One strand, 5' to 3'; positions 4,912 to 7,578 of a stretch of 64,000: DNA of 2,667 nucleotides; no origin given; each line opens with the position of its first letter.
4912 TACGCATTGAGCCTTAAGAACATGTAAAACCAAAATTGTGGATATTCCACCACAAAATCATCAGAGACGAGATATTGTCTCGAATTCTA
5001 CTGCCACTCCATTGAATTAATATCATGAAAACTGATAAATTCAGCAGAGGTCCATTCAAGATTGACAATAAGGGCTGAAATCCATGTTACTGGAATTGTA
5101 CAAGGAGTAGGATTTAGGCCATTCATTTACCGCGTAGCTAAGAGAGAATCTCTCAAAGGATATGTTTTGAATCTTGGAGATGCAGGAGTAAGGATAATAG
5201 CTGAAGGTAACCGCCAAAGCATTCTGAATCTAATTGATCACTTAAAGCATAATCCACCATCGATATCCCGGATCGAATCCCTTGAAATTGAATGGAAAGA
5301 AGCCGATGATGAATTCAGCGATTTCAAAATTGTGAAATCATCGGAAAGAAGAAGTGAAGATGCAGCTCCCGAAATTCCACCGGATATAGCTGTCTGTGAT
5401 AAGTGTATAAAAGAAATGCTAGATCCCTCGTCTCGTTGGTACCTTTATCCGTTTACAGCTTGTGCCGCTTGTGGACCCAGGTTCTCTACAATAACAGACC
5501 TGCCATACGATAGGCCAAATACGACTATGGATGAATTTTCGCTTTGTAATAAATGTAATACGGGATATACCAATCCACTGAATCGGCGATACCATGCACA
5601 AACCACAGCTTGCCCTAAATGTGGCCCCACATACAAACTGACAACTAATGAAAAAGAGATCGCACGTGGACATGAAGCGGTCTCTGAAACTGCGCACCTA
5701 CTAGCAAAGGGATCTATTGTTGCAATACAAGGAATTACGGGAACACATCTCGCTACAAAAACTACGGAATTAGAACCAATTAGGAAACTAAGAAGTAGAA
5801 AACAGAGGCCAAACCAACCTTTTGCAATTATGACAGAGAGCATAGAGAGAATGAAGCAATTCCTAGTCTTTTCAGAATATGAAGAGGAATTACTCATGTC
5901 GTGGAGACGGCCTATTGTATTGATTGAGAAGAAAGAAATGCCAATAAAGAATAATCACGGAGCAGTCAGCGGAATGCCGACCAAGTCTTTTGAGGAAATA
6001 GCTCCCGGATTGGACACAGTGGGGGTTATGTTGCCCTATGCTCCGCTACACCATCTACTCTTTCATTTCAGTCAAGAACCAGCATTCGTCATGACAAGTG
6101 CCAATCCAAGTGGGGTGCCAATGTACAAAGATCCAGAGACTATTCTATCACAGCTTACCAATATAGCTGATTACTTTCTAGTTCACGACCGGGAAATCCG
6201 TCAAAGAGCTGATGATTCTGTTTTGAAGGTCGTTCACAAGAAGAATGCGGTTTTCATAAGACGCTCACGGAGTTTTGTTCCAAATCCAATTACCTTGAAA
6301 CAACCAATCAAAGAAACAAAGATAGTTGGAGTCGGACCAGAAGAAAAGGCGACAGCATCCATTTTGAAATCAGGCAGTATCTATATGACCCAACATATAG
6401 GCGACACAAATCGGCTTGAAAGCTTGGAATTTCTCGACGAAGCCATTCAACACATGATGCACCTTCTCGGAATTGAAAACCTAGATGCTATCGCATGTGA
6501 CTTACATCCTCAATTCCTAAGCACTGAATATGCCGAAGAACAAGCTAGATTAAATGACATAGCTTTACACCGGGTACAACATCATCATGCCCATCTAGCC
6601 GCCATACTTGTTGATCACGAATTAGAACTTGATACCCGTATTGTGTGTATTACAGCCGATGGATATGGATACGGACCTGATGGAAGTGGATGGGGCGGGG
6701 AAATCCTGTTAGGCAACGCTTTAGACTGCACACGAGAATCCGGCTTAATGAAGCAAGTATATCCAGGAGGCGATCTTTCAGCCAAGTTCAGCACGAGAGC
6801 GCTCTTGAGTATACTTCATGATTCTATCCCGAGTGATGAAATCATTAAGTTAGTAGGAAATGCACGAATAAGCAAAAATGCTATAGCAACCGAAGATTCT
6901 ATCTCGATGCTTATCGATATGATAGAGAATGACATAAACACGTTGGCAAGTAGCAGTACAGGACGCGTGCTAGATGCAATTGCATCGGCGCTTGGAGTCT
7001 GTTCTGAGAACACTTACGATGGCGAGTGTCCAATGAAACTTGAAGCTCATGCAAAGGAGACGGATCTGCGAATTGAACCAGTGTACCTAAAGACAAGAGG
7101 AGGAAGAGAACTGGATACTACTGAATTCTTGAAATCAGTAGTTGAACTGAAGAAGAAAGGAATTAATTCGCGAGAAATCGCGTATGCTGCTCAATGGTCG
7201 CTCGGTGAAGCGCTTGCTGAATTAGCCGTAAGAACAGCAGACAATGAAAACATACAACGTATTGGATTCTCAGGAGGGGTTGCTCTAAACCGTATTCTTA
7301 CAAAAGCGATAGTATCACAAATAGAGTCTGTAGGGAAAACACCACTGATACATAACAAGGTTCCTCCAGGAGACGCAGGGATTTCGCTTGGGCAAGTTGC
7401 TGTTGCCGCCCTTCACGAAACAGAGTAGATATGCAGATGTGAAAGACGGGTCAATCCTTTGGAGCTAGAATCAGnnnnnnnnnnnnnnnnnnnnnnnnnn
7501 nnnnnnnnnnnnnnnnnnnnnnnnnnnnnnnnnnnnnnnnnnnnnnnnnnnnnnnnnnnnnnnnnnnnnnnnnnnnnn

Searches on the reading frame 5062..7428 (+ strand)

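Call 47: search_protein_families(library=pfam, proteins=[window:5062-7428:+], max_evalue=0.0001)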
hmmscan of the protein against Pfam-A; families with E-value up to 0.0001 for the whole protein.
window:5062-7428:+ (788 aa): 5 families
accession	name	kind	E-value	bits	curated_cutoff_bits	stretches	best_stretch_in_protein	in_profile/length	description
PF22521.2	HypF_C_2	-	1.9e-59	201.8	27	1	530-778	2-241/241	Carbamoyltransferase, Kae1-like Domain, second subdomain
PF01300.24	Sua5_yciO_yrdC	-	3e-37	128.3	25.1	1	213-401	2-177/178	Telomere recombination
PF07503.17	zf-HYPF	-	4.6e-28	97.2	23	2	111-143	1-33/34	HypF finger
PF17788.7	HypF_C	-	4.8e-27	95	23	1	418-518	3-99/99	HypF Kae1-like domain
PF00708.24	Acylphosphatase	-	2.1e-23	82.8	22.5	1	6-90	2-85/85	Acylphosphatase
